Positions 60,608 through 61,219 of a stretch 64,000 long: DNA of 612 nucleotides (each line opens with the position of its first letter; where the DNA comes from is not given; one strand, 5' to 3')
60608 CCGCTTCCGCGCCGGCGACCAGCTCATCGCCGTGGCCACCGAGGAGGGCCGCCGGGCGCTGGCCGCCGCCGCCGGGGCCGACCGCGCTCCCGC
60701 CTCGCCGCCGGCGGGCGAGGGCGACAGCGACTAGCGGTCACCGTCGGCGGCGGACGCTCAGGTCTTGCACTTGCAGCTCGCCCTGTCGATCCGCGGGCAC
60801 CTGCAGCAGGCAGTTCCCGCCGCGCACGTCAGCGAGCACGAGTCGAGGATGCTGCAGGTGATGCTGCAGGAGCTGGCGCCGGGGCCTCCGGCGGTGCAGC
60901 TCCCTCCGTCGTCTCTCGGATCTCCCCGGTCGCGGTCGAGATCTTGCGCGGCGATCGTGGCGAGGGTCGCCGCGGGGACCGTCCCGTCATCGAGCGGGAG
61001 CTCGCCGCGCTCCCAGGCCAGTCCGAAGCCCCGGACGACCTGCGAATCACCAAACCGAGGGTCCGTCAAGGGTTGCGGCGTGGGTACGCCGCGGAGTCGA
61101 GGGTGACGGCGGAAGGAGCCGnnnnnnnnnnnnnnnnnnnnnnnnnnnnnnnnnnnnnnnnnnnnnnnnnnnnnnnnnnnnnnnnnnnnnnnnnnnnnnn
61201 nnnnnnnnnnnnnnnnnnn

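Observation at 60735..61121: Previously unannotated 103-aa ORF with an 11-Cys C-terminal tail in the 387-bp gap between convergent ClC and kup genes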

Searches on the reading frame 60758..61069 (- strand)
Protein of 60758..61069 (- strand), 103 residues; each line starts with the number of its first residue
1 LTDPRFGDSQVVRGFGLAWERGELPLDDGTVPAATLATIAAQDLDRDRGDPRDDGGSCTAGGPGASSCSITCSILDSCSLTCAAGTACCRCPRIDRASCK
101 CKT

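Call 4: search_protein_families(library=pfam, proteins=[window:60758-61069:-], max_evalue=0.1)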
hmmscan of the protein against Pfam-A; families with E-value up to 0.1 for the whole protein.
window:60758-61069:- (103 aa): 0 families

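Call 5: find_homologous_proteins(query=window:60758-61069:-, max_evalue=10)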
Query window:60758-61069:-: 3 candidates shared short words with the query, none scored E <= 10.
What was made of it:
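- Tried and rejected: The word-indexed protein search with the ORF found nothing (call 5).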

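Call 7: list_cluster_members(proteins=[window:60758-61069:-, window:60765-61106:+, window:63010-63843:-, window:58932-60734:+, window:61122-62102:-, window:62099-63013:-])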
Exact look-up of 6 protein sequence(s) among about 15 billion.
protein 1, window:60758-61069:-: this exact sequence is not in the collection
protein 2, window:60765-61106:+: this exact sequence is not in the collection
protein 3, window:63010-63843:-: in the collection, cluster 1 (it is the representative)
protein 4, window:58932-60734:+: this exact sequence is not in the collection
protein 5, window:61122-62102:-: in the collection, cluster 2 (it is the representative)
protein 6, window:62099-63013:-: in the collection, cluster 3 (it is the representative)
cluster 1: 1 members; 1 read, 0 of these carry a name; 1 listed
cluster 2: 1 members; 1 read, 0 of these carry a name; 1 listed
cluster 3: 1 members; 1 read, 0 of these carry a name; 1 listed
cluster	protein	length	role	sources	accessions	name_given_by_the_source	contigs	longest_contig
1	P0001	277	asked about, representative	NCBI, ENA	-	-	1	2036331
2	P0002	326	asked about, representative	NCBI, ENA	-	-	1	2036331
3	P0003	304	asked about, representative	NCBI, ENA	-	-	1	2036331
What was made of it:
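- On Expressed protein-coding gene of this genome: It is absent from the source genome's called proteins (calls 5, 7).
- Gene calling: the source genome's gene caller did not call it, although it called both kup fragments (calls 5, 7). The gene caller did not call it (calls 5, 7).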

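Call 17: search_protein_representatives(protein=window:60758-61069:-)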
Query: 103 residues. Proteins with E-value up to 0.001 (for the whole library): 16; up to 1e-10: 0; up to 1e-30: 0. The best 16 are listed.
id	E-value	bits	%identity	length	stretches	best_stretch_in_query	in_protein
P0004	1.5e-08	51.0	42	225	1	10-101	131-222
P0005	3.9e-07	46.4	41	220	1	11-102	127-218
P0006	1.8e-06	44.3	42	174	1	24-102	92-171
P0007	2.4e-06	43.9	43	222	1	12-102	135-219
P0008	2.9e-06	43.6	48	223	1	11-101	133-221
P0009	2.3e-05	40.7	50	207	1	44-103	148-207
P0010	2.9e-05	40.4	42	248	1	11-101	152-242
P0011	5.3e-05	39.6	29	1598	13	13-61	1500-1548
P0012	8.9e-05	38.8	40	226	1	11-102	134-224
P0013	1.3e-04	38.4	48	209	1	35-102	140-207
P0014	1.4e-04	38.2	39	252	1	9-102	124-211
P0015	2.0e-04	37.7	40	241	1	7-92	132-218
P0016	2.2e-04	37.6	46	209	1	33-102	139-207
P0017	2.8e-04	37.2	38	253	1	5-101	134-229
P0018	2.8e-04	37.2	49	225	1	47-101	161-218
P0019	6.2e-04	36.1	43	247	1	35-102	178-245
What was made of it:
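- Homology: 16 hits in an exhaustive HMMER search, all aligning query aa ~10-102 to their C-terminal ~90 aa (call 17).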

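Call 20: search_protein_families(library=pfam, proteins=[P0004, P0005, P0007, P0008, P0009, P0010, P0013, P0015, P0017, P0019], max_evalue=1)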
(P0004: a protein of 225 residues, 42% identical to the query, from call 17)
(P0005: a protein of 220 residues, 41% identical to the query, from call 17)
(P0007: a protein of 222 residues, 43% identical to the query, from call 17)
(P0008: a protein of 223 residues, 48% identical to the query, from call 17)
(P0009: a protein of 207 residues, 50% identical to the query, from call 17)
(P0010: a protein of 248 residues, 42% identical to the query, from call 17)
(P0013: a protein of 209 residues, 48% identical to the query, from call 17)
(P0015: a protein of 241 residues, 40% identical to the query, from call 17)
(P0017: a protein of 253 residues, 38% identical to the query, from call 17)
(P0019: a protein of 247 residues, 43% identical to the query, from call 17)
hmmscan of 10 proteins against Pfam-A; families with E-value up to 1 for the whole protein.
P0004 (225 aa): 1 family
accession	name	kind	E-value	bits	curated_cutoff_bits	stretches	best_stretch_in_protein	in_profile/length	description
PF06112.16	Herpes_capsid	-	0.5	10.9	25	1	166-205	106-144/172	Gammaherpesvirus capsid protein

P0005 (220 aa): 0 families

P0007 (222 aa): 0 families

P0008 (223 aa): 0 families

P0009 (207 aa): 1 family
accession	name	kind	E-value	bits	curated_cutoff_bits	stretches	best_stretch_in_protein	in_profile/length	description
PF20014.4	GAP1-M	-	0.13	13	24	1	14-64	39-89/101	GTPase-associated protein 1, middle domain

P0010 (248 aa): 0 families

P0013 (209 aa): 0 families

P0015 (241 aa): 0 families

P0017 (253 aa): 0 families

P0019 (247 aa): 0 families

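Call 21: search_protein_families(library=ncbifam, proteins=[P0004, P0005, P0007, P0008, P0009, P0010, P0013, P0015, P0017, window:60758-61069:-], max_evalue=1)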
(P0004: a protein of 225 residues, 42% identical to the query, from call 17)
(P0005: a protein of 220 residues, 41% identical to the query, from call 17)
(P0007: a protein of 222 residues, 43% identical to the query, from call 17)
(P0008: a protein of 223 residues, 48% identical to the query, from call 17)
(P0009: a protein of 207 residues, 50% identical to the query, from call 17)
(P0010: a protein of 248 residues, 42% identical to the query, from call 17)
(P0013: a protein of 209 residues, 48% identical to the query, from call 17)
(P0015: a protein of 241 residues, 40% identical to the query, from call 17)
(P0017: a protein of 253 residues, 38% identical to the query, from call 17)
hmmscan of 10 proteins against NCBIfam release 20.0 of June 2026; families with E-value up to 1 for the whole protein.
P0004 (225 aa): 0 families

P0005 (220 aa): 0 families

P0007 (222 aa): 0 families

P0008 (223 aa): 0 families

P0009 (207 aa): 0 families

P0010 (248 aa): 0 families

P0013 (209 aa): 0 families

P0015 (241 aa): 1 family
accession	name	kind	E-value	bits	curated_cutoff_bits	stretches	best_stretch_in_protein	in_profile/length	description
NF058652.1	WING-49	domain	0.32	11.2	22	1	205-227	14-36/49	WING-49 domain-containing protein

P0017 (253 aa): 1 family
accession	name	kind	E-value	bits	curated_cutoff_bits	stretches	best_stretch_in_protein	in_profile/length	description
TIGR01710.1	typeII_sec_gspG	equivalog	0.22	11.5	88.85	1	10-48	9-47/134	type II secretion system major pseudopilin GspG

window:60758-61069:- (103 aa): 0 families
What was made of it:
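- On SCIFF / ranthipeptide RiPP precursors: NCBIfam gave no hit at E <= 1 (call 21).
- No NCBIfam or Pfam precursor model hits it (calls 4, 21).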

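Call 25: find_homologous_proteins(query=A1, max_evalue=0.001)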
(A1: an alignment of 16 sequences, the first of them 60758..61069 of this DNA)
Query A1 (16 sequences) (103 aa, profile of the alignment): 21 proteins with E <= 0.001 among 8000 candidates.
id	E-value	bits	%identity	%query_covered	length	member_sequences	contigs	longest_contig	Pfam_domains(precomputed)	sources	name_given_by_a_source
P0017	1.7e-54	203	35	94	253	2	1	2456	-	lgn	-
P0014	2.0e-53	200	36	90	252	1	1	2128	-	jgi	jgi:hypothetical protein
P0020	9.6e-38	148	36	89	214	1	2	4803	-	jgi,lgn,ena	-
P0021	2.7e-35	140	50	38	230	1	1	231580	-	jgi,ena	-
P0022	5.9e-34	136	46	37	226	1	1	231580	-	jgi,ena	-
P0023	1.5e-32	132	44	37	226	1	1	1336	-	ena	-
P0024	1.5e-32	132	38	96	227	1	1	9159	-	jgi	jgi:hypothetical protein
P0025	1.8e-25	108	36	96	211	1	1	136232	-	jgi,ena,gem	-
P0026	7.7e-25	106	35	91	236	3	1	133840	-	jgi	jgi:hypothetical protein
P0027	5.5e-23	100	45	27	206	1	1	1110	-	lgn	-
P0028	5.5e-23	100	49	44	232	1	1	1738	-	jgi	jgi:hypothetical protein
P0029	9.3e-22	96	52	43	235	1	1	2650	-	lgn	-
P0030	3.8e-21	94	50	43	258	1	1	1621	-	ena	-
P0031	6.6e-20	90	49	50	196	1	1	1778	-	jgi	jgi:hypothetical protein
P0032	1.7e-12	66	41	46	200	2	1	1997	-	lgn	-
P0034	2.5e-9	56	30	94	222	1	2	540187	-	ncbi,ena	-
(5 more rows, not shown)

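Call 27: find_encoding_contigs(protein=P0021, flank=8000, max_places=3)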
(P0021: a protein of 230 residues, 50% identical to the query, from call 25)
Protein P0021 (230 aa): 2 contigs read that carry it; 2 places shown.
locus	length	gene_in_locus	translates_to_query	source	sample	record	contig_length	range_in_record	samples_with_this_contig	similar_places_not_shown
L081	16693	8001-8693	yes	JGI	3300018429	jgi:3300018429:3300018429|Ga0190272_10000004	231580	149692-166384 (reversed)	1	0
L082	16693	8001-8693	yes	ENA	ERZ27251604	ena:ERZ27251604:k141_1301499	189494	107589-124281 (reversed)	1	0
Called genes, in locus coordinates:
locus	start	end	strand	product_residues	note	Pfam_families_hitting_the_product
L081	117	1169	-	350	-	PF25852:DUF6242_C (faint)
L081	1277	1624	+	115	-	-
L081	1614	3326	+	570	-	PF00999:Na_H_Exchanger, PF02254:TrkA_N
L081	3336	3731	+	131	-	PF00856:SET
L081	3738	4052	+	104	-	PF00291:PALP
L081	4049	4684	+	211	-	PF00291:PALP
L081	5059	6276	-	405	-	PF08240:ADH_N, PF00107:ADH_zinc_N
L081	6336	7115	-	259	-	-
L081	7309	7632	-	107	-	-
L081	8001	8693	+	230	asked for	-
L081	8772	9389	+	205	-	-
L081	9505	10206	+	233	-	-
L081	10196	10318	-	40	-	-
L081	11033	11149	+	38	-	-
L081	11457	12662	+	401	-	PF00482:T2SSF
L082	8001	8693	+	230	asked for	-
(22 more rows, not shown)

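Call 28: find_encoding_contigs(protein=P0034, flank=8000, max_places=3)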
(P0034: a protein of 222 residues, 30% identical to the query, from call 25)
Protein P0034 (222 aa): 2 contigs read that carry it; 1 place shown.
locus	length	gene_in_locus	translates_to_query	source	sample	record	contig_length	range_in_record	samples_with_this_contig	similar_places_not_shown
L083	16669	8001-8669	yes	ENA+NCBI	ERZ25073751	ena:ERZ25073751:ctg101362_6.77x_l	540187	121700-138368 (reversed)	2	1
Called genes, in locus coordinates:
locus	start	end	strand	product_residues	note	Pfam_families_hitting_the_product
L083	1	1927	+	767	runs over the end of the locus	PF00593:TonB_dep_Rec_b-barrel, PF14905:OMP_b-brl_3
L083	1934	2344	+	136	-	PF07291:MauE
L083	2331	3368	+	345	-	-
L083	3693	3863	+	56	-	-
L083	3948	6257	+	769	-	PF00593:TonB_dep_Rec_b-barrel, PF14905:OMP_b-brl_3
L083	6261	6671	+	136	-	PF07291:MauE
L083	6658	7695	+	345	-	-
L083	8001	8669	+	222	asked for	-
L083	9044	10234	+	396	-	PF17164:DUF5122 (faint), PF05935:Arylsulfotrans (faint)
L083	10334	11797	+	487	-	PF17164:DUF5122 (faint)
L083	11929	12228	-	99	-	-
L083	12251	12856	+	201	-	-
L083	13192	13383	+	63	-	PF01165:Ribosomal_S21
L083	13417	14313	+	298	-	PF02899:Phage_int_SAM_1, PF00589:Phage_integrase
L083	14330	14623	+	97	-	PF02482:Ribosomal_S30AE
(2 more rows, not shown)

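Call 33: find_encoding_contigs(protein=P0025, flank=7000, max_places=2)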
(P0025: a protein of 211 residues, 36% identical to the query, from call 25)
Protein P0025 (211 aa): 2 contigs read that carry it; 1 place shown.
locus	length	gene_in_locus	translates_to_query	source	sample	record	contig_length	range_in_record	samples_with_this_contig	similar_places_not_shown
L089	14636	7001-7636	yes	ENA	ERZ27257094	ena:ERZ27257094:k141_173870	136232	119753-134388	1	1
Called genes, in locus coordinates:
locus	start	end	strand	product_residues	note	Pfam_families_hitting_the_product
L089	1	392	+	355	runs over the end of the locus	PF04018:VCA0040-like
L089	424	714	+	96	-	PF00708:Acylphosphatase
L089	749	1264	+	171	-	PF00156:Pribosyltran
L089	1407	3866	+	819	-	PF12704:MacB_PCD, PF02687:FtsX, PF12704:MacB_PCD, PF02687:FtsX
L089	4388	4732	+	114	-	-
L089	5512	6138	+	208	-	-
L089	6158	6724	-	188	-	-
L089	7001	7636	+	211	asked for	-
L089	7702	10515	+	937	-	PF18019:Cas3_HD, PF00270:DEAD (faint), PF22590:Cas3-like_C_2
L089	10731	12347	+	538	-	PF09481:CRISPR_Cse1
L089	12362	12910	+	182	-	PF09485:CRISPR_Cse2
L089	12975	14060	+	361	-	PF09344:Cas_CT1975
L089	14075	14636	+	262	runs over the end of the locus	PF09704:Cas_Cas5d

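Call 34: find_encoding_contigs(protein=P0026, flank=7000, max_places=2)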
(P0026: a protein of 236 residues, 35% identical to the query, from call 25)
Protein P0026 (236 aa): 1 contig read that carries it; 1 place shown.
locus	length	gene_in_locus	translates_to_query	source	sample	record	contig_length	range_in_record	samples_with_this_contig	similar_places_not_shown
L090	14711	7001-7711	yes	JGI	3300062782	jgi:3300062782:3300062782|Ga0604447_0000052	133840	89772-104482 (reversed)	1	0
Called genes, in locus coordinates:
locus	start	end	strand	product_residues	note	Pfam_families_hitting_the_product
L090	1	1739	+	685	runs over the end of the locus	PF05649:Peptidase_M13_N, PF01431:Peptidase_M13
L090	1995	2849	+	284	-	PF00106:adh_short, PF08659:KR, PF13460:NAD_binding_10 (weak), PF13561:adh_short_C2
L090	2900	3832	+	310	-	PF06719:AraC_N, PF00165:HTH_AraC, PF12833:HTH_18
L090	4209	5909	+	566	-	PF00656:Peptidase_C14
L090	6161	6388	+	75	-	PF04014:MazE_antitoxin, PF15937:PrlF_antitoxin (weak)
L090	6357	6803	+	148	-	PF13470:PIN_3 (weak), PF01850:PIN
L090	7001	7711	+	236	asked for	-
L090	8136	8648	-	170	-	-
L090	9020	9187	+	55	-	-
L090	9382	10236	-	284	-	-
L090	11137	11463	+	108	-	PF13560:HTH_31, PF01381:HTH_3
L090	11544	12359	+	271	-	PF07786:HGSNAT_cat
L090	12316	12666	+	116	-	-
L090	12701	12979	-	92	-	PF05534:HicB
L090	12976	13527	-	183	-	PF13470:PIN_3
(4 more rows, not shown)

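Call 35: find_encoding_contigs(protein=P0024, flank=7000, max_places=2)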
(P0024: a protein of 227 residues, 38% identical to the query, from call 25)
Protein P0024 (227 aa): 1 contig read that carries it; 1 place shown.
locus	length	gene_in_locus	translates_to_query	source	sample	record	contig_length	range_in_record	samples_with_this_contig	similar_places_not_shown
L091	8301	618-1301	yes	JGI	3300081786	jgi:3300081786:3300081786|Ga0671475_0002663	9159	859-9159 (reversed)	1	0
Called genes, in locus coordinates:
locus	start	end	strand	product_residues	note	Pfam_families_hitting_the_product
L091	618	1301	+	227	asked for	-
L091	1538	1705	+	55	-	-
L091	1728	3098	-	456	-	PF13424:TPR_12 (faint)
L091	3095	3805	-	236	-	-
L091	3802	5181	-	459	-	PF13424:TPR_12 (weak)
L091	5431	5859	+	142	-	-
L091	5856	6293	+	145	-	-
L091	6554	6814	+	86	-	-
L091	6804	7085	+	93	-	-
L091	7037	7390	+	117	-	-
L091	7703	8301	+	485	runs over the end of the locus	?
